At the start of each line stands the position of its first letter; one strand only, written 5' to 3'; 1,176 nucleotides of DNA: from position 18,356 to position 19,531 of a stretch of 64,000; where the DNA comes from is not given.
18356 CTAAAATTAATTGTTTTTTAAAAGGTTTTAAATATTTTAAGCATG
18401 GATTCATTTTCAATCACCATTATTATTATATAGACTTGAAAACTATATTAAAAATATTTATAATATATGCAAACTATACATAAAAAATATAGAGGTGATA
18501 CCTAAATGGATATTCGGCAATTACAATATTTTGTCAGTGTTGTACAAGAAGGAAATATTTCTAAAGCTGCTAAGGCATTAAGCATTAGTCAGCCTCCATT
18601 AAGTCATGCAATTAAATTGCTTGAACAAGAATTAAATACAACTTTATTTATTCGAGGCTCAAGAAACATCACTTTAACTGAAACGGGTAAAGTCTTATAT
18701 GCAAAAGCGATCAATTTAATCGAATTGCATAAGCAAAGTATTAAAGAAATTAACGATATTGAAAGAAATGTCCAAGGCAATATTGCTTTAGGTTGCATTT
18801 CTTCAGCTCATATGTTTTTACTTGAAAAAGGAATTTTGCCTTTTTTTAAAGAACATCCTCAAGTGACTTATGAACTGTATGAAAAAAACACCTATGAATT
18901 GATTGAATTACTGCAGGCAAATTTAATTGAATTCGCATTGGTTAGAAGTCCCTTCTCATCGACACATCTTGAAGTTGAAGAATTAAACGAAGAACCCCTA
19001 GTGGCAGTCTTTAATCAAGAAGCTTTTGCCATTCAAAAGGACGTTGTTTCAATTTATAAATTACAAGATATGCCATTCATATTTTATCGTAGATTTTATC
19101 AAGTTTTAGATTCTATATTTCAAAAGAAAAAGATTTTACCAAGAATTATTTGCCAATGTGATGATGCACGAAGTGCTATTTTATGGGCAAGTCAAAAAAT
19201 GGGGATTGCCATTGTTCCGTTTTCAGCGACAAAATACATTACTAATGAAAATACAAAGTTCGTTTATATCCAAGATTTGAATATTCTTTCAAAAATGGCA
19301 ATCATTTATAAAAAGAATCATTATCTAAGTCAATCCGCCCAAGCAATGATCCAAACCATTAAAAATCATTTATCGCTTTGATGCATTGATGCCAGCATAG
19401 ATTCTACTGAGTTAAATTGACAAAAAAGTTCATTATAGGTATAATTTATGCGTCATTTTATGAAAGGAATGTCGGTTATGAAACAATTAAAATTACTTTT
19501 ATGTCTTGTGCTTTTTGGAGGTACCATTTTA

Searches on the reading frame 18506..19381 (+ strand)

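Call 61: search_protein_families(library=ncbifam, proteins=[window:18506-19381:+], max_evalue=0.1)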
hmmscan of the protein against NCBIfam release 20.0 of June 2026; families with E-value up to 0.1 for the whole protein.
window:18506-19381:+ (291 aa): 57 families (the best 25 are shown)
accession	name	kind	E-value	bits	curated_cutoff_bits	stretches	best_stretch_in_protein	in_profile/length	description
NF047520.1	trans_act_CidR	equivalog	2.1e-52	178.1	415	1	1-288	1-291/292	cidABC operon transcriptional activator CidR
NF040786.1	LysR_Sec_metab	equivalog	4e-43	147.5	250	1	1-287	1-296/298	selenium metabolism-associated LysR family transcriptional regulator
NF045775.1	acetoin_reg_AlsR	exception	1.1e-41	143.2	430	1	1-282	1-285/290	acetoin biosynthesis transcriptional regulator AlsR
NF007439.0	PRK09986.1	equivalog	1.4e-40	139.6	290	1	2-272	8-282/296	LysR family transcriptional regulator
NF053705.1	TransRegGltCGpos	equivalog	3.7e-38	131.4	350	1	1-288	1-292/300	glutamate biosynthesis transcriptional regulator GltC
NF008416.0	PRK11242.1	equivalog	8.4e-33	113.9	277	1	1-288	1-290/300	transcriptional regulator CynR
NF008410.0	PRK11233.1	equivalog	1.7e-32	112.8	309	1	1-282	1-284/305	nitrogen assimilation transcriptional regulator NAC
NF007385.0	PRK09906.1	equivalog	7.7e-32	110.6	356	1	1-289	1-291/296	DNA-binding transcriptional regulator HcaR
NF040710.1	benzoate_CatM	exception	3e-29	102.2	580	1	1-269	1-274/293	cis,cis-muconate-binding transcription regulator CatM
NF040709.1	benzoate_BenM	exception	1.1e-27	97.1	600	1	1-286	1-290/299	benzoate utilization transcription regulator BenM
TIGR03339.1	phn_lysR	subfamily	8.7e-27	94.1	341.1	1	5-274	1-268/279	aminoethylphosphonate catabolism associated LysR family transcriptional regulator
NF008722.0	PRK11716.1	equivalog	9.4e-27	93.8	246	1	1-238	1-242/293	HTH-type transcriptional activator IlvY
NF007307.0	PRK09791.1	equivalog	2.3e-26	92.6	336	1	2-282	6-290/302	LysR family transcriptional regulator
NF047711.1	PutUtilRegPtrR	equivalog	2.8e-25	89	400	1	1-255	1-252/283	putrescine utilization regulator PtrR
NF047354.1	trans_reg_GltC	equivalog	2.5e-24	86.3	300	1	1-290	1-289/290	glutamate biosynthesis transcriptional regulator GltC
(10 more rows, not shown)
